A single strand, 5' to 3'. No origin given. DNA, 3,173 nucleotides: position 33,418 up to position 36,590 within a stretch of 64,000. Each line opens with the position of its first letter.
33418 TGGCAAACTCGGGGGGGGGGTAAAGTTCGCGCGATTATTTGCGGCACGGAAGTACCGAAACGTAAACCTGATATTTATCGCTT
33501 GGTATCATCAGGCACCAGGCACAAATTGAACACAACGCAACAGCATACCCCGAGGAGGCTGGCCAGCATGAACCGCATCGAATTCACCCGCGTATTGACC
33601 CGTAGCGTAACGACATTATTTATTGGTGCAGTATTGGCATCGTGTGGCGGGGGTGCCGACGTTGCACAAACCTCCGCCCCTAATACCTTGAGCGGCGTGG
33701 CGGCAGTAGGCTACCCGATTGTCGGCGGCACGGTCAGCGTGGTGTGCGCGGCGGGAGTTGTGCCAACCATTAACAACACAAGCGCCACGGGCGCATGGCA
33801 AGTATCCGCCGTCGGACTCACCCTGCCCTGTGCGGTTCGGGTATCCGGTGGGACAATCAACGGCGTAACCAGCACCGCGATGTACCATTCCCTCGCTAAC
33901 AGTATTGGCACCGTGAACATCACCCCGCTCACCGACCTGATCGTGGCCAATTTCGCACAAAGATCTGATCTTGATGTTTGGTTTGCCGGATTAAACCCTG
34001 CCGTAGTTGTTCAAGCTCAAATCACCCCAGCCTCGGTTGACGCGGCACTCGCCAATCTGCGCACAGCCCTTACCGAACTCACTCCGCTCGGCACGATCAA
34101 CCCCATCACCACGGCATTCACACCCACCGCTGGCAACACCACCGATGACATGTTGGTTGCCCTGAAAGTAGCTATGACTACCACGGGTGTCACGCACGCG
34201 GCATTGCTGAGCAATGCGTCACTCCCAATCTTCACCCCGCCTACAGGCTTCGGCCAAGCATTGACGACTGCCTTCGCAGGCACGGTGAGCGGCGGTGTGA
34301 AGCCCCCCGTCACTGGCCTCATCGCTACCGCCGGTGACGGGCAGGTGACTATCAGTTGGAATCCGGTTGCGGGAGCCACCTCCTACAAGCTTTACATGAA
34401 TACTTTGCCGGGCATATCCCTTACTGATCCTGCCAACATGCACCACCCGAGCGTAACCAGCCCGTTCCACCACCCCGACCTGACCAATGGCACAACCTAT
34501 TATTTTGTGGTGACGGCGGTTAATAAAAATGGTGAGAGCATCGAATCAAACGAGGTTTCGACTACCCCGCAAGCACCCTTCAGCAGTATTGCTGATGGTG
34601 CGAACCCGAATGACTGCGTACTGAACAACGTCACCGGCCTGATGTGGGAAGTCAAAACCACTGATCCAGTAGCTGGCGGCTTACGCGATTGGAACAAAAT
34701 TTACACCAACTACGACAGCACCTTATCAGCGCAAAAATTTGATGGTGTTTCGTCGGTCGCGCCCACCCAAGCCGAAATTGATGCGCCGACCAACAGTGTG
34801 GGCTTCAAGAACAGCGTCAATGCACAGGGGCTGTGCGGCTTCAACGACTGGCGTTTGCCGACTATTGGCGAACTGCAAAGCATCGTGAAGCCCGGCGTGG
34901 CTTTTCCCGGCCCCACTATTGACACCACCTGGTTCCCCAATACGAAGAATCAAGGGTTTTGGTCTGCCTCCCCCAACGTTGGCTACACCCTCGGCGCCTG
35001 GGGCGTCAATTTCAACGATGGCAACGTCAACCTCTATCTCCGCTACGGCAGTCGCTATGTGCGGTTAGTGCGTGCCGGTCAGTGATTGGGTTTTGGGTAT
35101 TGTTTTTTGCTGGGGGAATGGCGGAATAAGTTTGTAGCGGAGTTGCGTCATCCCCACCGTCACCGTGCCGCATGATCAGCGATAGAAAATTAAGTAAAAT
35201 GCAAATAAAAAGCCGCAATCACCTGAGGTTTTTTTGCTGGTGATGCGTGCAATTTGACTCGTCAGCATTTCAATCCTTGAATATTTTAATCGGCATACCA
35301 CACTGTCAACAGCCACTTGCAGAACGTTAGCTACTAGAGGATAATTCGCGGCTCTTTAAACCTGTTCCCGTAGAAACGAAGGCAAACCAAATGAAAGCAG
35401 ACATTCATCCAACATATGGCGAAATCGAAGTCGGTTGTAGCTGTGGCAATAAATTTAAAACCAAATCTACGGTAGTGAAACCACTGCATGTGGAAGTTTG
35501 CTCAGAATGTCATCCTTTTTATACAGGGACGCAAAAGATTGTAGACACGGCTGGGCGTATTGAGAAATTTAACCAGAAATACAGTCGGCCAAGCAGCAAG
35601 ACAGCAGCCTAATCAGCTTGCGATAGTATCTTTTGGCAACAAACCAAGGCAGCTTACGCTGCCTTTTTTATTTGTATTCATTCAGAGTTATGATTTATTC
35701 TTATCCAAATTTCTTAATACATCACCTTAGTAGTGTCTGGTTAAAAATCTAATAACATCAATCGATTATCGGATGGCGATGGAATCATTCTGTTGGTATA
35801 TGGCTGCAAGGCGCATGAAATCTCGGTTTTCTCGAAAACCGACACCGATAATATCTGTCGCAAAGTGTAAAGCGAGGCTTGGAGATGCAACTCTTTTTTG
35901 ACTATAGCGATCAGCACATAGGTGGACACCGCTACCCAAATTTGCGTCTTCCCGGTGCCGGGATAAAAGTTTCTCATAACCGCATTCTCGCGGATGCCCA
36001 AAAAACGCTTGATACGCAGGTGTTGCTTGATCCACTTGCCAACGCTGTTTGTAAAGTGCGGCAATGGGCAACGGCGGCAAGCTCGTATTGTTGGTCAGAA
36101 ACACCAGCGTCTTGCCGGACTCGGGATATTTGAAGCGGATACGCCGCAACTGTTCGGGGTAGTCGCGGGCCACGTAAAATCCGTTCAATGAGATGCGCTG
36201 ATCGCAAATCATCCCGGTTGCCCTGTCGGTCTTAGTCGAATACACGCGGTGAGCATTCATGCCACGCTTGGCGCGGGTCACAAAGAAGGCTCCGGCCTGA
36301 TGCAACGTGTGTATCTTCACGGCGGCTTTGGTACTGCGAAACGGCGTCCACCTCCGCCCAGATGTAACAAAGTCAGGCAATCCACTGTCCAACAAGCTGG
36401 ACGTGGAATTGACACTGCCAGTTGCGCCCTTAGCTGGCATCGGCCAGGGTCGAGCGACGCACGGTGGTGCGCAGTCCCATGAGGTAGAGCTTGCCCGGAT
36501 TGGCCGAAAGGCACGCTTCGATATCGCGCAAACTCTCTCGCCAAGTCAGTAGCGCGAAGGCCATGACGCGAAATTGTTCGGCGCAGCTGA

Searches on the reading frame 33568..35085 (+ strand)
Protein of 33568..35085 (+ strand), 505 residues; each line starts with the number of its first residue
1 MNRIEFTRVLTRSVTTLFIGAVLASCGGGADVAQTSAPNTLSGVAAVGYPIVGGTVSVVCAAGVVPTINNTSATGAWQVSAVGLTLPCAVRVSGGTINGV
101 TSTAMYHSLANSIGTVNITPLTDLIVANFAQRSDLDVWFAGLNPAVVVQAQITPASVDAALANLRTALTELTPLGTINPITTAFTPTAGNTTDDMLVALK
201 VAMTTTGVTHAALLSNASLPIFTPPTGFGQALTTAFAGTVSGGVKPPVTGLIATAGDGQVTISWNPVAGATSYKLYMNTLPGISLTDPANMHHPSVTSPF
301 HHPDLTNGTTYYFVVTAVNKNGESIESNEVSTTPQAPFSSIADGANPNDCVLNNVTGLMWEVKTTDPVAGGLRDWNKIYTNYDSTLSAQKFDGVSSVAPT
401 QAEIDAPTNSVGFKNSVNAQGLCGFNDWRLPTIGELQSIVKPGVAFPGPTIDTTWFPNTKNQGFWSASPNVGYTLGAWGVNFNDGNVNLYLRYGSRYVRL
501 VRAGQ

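Call 6: search_protein_families(library=pfam, proteins=[window:33568-35085:+])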
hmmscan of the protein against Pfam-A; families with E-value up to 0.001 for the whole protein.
window:33568-35085:+ (505 aa): 2 families
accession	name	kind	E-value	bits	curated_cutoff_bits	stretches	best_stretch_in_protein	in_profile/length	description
PF07603.17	Lcl_C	-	6.3e-26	91.4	34.9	1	350-502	2-117/117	Lcl C-terminal domain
PF00041.27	fn3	-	4.1e-07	30.6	25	1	247-332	2-83/84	Fibronectin type III domain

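Call 9: find_related_loci(query=window:33568-35085:+, collection=genome_contigs, flank=3000)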
Query window:33568-35085:+ (505 aa) in genome_contigs; peptide patterns used: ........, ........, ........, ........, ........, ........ (x = any residue, [..] = any of these).
46 stretches matched a pattern, but none encodes a relative of the query by tblastn (E <= 1e-3).

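Call 11: find_related_loci(query=window:33568-35085:+, collection=metagenome_contigs, flank=2500)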
Query window:33568-35085:+ (505 aa) in metagenome_contigs; peptide patterns used: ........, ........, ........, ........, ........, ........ (x = any residue, [..] = any of these).
73 stretches matched a pattern; 1 encode a relative of the query (tblastn E <= 1e-3); 1 distinct loci.
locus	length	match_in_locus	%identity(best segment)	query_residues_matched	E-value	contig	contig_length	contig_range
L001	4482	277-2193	66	1-469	1e-135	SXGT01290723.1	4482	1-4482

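Call 12: find_encoding_contigs(protein=window:33568-35085:+, flank=2500, max_places=10)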
Protein window:33568-35085:+ (505 aa): 18 contigs read that carry it; 10 places shown.
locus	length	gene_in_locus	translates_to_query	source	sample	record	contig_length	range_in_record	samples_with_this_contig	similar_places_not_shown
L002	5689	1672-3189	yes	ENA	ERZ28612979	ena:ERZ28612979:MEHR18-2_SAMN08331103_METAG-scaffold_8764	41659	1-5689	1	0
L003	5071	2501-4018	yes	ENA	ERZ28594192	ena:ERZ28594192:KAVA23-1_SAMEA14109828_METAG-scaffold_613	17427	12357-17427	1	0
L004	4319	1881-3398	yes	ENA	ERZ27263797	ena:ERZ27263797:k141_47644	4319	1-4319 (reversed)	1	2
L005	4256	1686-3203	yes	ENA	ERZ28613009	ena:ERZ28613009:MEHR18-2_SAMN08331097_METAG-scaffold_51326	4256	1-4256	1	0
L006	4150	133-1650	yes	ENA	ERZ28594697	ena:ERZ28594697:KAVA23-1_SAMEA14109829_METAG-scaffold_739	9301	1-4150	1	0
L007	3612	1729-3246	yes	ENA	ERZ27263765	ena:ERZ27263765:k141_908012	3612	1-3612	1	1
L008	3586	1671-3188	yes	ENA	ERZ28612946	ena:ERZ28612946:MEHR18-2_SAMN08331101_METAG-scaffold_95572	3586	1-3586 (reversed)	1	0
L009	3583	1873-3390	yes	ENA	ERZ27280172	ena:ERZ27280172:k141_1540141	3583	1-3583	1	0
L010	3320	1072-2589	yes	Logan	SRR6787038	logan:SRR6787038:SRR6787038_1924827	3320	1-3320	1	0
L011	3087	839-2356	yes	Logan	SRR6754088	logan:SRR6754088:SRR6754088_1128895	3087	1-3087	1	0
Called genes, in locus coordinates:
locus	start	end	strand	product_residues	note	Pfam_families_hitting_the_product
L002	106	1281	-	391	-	PF00266:Aminotran_5, PF01041:DegT_DnrJ_EryC1 (weak)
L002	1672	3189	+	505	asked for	PF00041:fn3 (weak), PF07603:Lcl_C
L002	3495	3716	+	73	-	PF01197:Ribosomal_L31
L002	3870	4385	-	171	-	-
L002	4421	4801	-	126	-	-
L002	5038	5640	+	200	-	PF00440:TetR_N, PF17935:TetR_C_27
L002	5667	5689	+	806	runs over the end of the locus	PF03176:MMPL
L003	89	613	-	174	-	PF02600:DsbB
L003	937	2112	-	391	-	PF00266:Aminotran_5, PF01041:DegT_DnrJ_EryC1 (weak)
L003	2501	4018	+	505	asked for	PF00041:fn3 (weak), PF07603:Lcl_C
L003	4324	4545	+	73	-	PF01197:Ribosomal_L31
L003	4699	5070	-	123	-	?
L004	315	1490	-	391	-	PF00266:Aminotran_5, PF01041:DegT_DnrJ_EryC1 (weak)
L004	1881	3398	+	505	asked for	PF00041:fn3 (weak), PF07603:Lcl_C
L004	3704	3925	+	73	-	PF01197:Ribosomal_L31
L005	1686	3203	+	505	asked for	PF00041:fn3 (weak), PF07603:Lcl_C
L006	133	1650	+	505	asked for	PF00041:fn3 (weak), PF07603:Lcl_C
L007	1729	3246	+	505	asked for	PF00041:fn3 (weak), PF07603:Lcl_C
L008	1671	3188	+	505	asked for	PF00041:fn3 (weak), PF07603:Lcl_C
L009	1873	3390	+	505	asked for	PF00041:fn3 (weak), PF07603:Lcl_C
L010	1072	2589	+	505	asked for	PF00041:fn3 (weak), PF07603:Lcl_C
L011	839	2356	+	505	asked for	PF00041:fn3 (weak), PF07603:Lcl_C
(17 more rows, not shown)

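Call 16: find_homologous_proteins(query=window:33568-35085:+, max_evalue=1e-10)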
Query window:33568-35085:+ (505 aa): 482 proteins with E <= 1e-10 among 8000 candidates; the best 120 are listed.
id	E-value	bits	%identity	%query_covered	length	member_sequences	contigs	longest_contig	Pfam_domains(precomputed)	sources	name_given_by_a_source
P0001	0.0e+0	1112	100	100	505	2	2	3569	PF07603.18,PF00041.28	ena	-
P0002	2.1e-205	702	72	68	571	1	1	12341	PF07603.18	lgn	-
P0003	2.3e-205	702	76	67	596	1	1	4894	PF07603.18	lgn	-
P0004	6.4e-177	608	67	68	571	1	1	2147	PF07603.18,PF00041.28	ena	-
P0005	7.1e-158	545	66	69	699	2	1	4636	PF07603.18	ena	-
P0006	8.4e-135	469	72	67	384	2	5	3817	-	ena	-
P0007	5.2e-125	437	56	30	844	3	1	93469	PF07679.23,PF13895.13,PF13927.13,PF07603.18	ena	-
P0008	4.1e-115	404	64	33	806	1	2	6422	PF07603.18,PF05345.19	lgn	-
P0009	2.1e-112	395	67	33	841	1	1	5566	PF07603.18,PF24489.2,PF25833.1,PF00041.28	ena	-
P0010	3.1e-108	381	52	45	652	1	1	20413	PF07603.18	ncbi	-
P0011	8.9e-105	370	56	18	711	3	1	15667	PF24489.2,PF25833.1,PF21910.3,PF00041.28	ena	-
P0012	4.6e-102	361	55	41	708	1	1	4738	PF07603.18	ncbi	ncbi:MAG: DUF1566 domain-containing protein, partial [Candidatus Nitrotoga sp.]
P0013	1.7e-97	346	52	33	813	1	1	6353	PF07603.18,PF05345.19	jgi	jgi:hypothetical protein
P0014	2.8e-96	342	42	51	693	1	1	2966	PF07603.18,PF24489.2,PF00041.28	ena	-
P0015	4.0e-87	312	48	22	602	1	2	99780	PF28033.1,PF01108.24,PF25059.2,PF23376.2,PF16131.12,PF24489.2,PF09294.17,PF21910.3,PF00041.28,PF10179.16,PF16656.12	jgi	jgi:fibronectin type 3 domain-containing protein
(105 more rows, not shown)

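Call 17: find_encoding_contigs(protein=P0002, flank=3000, max_places=4)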
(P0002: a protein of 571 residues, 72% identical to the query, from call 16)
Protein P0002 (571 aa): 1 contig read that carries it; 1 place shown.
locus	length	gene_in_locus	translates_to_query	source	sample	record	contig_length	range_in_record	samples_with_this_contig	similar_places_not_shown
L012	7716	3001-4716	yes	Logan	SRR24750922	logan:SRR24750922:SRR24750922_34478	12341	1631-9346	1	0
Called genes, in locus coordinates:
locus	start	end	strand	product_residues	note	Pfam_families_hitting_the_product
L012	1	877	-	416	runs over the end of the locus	PF07995:GSDH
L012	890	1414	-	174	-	PF02600:DsbB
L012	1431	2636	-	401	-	PF00155:Aminotran_1_2 (weak), PF00266:Aminotran_5, PF01041:DegT_DnrJ_EryC1 (weak)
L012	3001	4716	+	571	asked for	PF07603:Lcl_C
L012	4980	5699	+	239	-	PF01128:IspD, PF12804:NTP_transf_3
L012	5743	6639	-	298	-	PF01209:Ubie_methyltran, PF13489:Methyltransf_23, PF13847:Methyltransf_31, PF08241:Methyltransf_11, PF08242:Methyltransf_12 (weak), PF13649:Methyltransf_25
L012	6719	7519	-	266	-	PF00561:Abhydrolase_1, PF00975:Thioesterase (weak), PF12146:Hydrolase_4, PF12697:Abhydrolase_6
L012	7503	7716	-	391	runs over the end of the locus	PF00155:Aminotran_1_2, PF01041:DegT_DnrJ_EryC1 (faint)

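Call 18: find_encoding_contigs(protein=P0003, flank=3000, max_places=4)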
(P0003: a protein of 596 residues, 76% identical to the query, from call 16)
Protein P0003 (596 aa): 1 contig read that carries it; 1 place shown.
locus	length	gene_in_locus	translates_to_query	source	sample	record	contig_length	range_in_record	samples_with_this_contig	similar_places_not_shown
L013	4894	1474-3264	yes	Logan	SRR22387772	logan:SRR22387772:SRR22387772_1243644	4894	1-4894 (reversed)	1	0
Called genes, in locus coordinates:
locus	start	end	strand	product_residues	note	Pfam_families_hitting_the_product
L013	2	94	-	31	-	?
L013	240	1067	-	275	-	-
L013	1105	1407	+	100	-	-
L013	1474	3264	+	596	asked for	PF07603:Lcl_C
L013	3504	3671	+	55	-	-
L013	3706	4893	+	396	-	?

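Call 19: find_encoding_contigs(protein=P0007, flank=3000, max_places=4)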
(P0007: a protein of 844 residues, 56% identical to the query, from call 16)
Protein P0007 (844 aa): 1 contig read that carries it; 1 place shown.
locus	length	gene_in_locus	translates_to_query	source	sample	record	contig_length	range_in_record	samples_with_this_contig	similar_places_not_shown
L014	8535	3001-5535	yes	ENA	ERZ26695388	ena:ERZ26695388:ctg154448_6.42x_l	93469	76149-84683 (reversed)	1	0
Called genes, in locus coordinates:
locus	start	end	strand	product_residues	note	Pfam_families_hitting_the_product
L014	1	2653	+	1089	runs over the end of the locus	PF07603:Lcl_C, PF07679:I-set (weak), PF13895:Ig_2 (weak), PF07603:Lcl_C, PF13927:Ig_3, PF07603:Lcl_C, PF13927:Ig_3, PF07603:Lcl_C, +5 more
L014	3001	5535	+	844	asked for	PF07603:Lcl_C, PF07679:I-set (weak), PF13895:Ig_2 (weak), PF13927:Ig_3, PF07603:Lcl_C, PF07679:I-set (weak), PF13927:Ig_3, PF07603:Lcl_C, +1 more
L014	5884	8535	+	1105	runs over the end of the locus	PF07603:Lcl_C, PF07679:I-set (weak), PF13927:Ig_3 (weak), PF07679:I-set (weak), PF13895:Ig_2 (weak), PF07603:Lcl_C, PF13927:Ig_3, PF07603:Lcl_C, +11 more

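Call 20: find_encoding_contigs(protein=P0010, flank=3000, max_places=4)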
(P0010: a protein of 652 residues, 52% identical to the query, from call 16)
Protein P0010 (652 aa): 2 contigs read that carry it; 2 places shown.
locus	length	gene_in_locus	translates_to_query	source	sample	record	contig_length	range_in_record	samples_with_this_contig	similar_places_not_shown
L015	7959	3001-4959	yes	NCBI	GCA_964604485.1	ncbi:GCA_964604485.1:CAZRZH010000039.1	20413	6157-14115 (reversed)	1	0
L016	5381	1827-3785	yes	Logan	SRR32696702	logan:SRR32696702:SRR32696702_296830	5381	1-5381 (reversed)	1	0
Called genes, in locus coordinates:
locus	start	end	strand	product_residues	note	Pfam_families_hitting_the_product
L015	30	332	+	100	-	PF02452:PemK_toxin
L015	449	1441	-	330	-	PF05598:DUF772, PF01609:DDE_Tnp_1, PF13612:DDE_Tnp_1_3, PF13359:DDE_Tnp_4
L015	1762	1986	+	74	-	PF04255:DUF433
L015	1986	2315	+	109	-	PF18478:PIN_10, PF18480:DUF5615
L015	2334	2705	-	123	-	-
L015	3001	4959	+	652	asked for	PF07603:Lcl_C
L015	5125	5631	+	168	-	PF07603:Lcl_C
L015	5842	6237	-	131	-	PF01850:PIN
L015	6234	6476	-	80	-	PF04014:MazE_antitoxin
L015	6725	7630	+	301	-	PF02091:tRNA-synt_2e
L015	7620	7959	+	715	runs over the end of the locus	PF02092:tRNA_synt_2f, PF05746:DALR_1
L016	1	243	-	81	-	?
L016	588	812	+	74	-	PF04255:DUF433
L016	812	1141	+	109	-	PF18478:PIN_10, PF18480:DUF5615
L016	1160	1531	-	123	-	-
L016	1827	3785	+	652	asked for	PF07603:Lcl_C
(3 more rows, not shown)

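Call 25: find_encoding_contigs(protein=P0006, flank=2000, max_places=6)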
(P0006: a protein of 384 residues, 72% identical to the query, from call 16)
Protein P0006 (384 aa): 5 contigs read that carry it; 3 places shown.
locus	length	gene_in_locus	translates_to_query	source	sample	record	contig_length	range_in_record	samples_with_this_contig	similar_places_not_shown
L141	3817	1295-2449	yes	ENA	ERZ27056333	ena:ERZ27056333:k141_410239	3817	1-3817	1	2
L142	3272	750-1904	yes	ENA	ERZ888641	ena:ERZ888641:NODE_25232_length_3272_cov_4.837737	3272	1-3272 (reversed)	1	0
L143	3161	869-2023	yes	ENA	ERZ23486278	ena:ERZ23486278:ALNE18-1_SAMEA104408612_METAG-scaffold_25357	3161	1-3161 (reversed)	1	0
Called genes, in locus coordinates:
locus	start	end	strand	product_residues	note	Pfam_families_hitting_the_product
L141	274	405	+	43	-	-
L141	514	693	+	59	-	-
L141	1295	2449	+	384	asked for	-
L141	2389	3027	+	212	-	PF07603:Lcl_C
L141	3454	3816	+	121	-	?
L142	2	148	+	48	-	?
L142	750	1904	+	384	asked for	-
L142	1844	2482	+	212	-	PF07603:Lcl_C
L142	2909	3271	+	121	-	?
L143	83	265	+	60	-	-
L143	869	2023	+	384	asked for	-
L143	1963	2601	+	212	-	PF07603:Lcl_C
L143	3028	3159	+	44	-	?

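Call 26: find_encoding_contigs(protein=P0004, flank=2000, max_places=4)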
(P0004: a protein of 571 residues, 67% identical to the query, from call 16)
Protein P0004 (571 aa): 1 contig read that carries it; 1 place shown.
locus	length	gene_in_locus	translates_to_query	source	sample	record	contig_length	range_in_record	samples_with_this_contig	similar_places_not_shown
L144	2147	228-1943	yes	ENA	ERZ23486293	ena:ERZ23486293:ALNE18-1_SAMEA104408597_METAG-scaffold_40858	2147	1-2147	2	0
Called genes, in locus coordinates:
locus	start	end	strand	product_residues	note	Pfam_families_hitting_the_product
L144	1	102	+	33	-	?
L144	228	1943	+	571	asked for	PF00041:fn3 (weak), PF07603:Lcl_C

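Call 67: predict_structure(alignment_id=A2)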
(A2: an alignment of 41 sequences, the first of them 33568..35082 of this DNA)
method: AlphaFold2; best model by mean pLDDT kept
length: 505 residues; sequences in the alignment: 41
mean_pLDDT: 70.1   pTM: 0.54
mean pLDDT of the five models: 70.1, 69.9, 69.8, 68.9, 66.9
residues with pLDDT >= 90: 195; 70-90: 94; 50-70: 47; < 50: 169
segments of 3 or more residues with pLDDT < 50: 1-3, 25-29, 338-434, 437-451, 453-478, 485-487, 491-505
pLDDT, mean of each block of 10 residues (from residue 1): 50 53 49 74 89 95 84 93 92 94 96 93 95 95 88 90 90 82 73 86 93 94 92 83 69 92 92 96 91 95 93 92 87 70 39 36 37 36 32 38 40 33 37 47 42 44 41 40 50 37 29
secondary structure, 60 per line:
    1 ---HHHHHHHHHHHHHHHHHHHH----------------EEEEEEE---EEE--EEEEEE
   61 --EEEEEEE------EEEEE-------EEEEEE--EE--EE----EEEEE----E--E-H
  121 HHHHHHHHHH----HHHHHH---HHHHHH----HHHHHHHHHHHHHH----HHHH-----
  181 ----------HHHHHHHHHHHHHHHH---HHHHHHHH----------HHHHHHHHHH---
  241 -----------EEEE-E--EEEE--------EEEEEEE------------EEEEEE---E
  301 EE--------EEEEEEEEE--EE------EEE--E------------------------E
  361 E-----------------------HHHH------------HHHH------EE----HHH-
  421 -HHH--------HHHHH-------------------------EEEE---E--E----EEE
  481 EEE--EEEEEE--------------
elements in order: H4-23 E40-46 E50-52 E55-60 E63-69 E76-80 E88-93 E106-110 H120-130 H135-140 H144-149 H154-167 H172-175 H191-206 H210-217 H228-237 E252-255 E260-263 E272-278 E291-296 E300-302 E311-319 E330-332 H385-388 H401-404 H433-437 E463-466 E478-483 E486-491

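Call 69: fold_search(model_id=the predicted structure, library=pdb)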
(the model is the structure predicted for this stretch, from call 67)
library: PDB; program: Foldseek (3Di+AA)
matches with E <= 10: 1830; with E <= 0.001: 104
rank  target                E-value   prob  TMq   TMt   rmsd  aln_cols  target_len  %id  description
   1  9i0d                  8.1e-09  1.00  0.25  0.59  15.3       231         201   24  Crystal structure of the non-heme domain from PgcA - D208A D212A (released 2026-01-21)
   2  4bqb_D                2.8e-05  1.00  0.16  0.39   2.7       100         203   25  Crystal structure of the FN5 and FN6 domains of NEO1, form 2 (released 2013-06-12)
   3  4bq6_A                3.3e-05  1.00  0.16  0.38  15.1       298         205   13  Crystal structure of the RGMB-NEO1 complex form 1 (released 2013-06-12)
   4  5g56                  3.7e-05  1.00  0.15  0.11   3.3        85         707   29  THE TETRA-MODULAR CELLULOSOMAL ARABINOXYLANASE CtXyl5A STRUCTURE AS REVEALED BY X-RAY CRYSTALLOGRAPHY (released 2016-06-29)
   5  6z3m_E                3.7e-05  1.00  0.16  0.38  15.1       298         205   13  Repulsive Guidance Molecule B (RGMB) in complex with Growth Differentiation Factor 5 (GDF5) and Neogenin 1 (NEO1). (released 2020-07-01)
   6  9i0e_A                4.9e-05  1.00  0.23  0.56   3.5       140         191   28  Crystal structure of the non-heme domain from PgcA - Wildtype (released 2026-01-21)
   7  3mpc_A                5.2e-05  1.00  0.14  0.68   2.6        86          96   28  The crystal structure of a Fn3-like protein from Clostridium thermocellum (released 2010-08-11)
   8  4bq8_A                5.2e-05  1.00  0.16  0.39  16.8       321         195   13  Crystal structure of the RGMB-NEO1 complex form 3 (released 2013-06-12)
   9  4bq7_A                6.5e-05  1.00  0.16  0.39  14.8       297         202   13  Crystal structure of the RGMB-Neo1 complex form 2 (released 2013-06-12)
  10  1x5k_MODEL_1_A        8.1e-05  1.00  0.17  0.61   2.9       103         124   25  The solution structure of the sixth fibronectin type III domain of human Neogenin (released 2005-11-15)
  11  4bqb_C                8.6e-05  1.00  0.16  0.39   2.6        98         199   24  Crystal structure of the FN5 and FN6 domains of NEO1, form 2 (released 2013-06-12)
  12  4bqc_B                9.6e-05  1.00  0.16  0.43   2.6        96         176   23  Crystal structure of the FN5 and FN6 domains of NEO1 bound to SOS (released 2013-06-12)
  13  4gh7_D                1.1e-04  1.00  0.16  0.28  15.2       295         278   10  Crystal structure of Anticalin N7A in complex with oncofetal fibronectin fragment Fn7B8 (released 2012-12-26)
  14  4bqb_A                1.1e-04  1.00  0.16  0.39   2.6        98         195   24  Crystal structure of the FN5 and FN6 domains of NEO1, form 2 (released 2013-06-12)
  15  4bqb_B                1.3e-04  1.00  0.16  0.39   2.6        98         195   24  Crystal structure of the FN5 and FN6 domains of NEO1, form 2 (released 2013-06-12)
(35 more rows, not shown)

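Call 70: search_solved_structures(query=A2, max_evalue=0.01, show_alignments=1)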
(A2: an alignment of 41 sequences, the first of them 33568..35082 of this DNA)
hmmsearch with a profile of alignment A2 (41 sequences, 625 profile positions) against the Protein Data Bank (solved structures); distinct sequences matched with E-value up to 0.01: 17.
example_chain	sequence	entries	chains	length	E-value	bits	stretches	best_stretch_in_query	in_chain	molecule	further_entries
3mpc_A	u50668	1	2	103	9.5e-10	41.5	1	247-332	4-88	Fn3-like protein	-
9vsf_A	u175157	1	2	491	1.8e-09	40.6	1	240-430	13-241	Beta-1,3-glucanase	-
8q6t_I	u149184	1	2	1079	2.2e-09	40.3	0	250-423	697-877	Titin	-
9i0d_A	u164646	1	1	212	5.1e-09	39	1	39-187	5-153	Lipoprotein cytochrome c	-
8g4l_bm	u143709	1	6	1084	2.7e-07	33.4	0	241-344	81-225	Titin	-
5g56_A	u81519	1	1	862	3.3e-07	33.1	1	246-334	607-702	CARBOHYDRATE BINDING FAMILY 6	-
9i0e_A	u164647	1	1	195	1.6e-05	27.5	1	57-187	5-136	Lipoprotein cytochrome c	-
1x5g_A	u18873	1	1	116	0.00084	21.8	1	241-337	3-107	Neogenin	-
7y8s_A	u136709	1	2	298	0.0013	21.2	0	204-325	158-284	Dscam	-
1x5x_A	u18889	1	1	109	0.0014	21.1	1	242-337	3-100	Fibronectin type-III domain containing protein 3a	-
9ba4_A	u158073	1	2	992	0.002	20.6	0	250-343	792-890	Contactin-2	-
8k3j_A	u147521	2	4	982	0.002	20.6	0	250-343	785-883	Contactin-2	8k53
4u3h_A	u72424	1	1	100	0.0049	19.3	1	248-330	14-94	FN3con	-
3lpw_A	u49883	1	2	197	0.0064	18.9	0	250-325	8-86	A77-A78 domain from Titin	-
7ndg_B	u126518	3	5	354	0.0072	18.7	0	248-343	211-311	Neogenin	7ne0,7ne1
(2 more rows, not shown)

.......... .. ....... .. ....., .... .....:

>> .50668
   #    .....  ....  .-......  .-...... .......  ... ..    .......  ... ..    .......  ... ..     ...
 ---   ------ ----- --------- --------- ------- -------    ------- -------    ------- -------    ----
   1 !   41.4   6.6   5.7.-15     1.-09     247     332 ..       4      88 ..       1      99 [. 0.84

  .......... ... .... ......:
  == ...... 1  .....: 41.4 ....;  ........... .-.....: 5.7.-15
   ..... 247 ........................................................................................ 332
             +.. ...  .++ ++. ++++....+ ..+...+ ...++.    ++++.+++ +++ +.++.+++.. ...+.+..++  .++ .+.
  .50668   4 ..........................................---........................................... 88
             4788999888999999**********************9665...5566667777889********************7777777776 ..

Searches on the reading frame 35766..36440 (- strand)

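Call 62: search_protein_families(library=pfam, proteins=[window:35766-36440:-], max_evalue=0.001)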
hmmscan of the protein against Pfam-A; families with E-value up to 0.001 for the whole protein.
window:35766-36440:- (224 aa): 1 family
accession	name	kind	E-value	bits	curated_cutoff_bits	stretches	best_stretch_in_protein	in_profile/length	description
PF01609.27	DDE_Tnp_1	-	0.00052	20.3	23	1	44-136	93-163/200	Transposase DDE domain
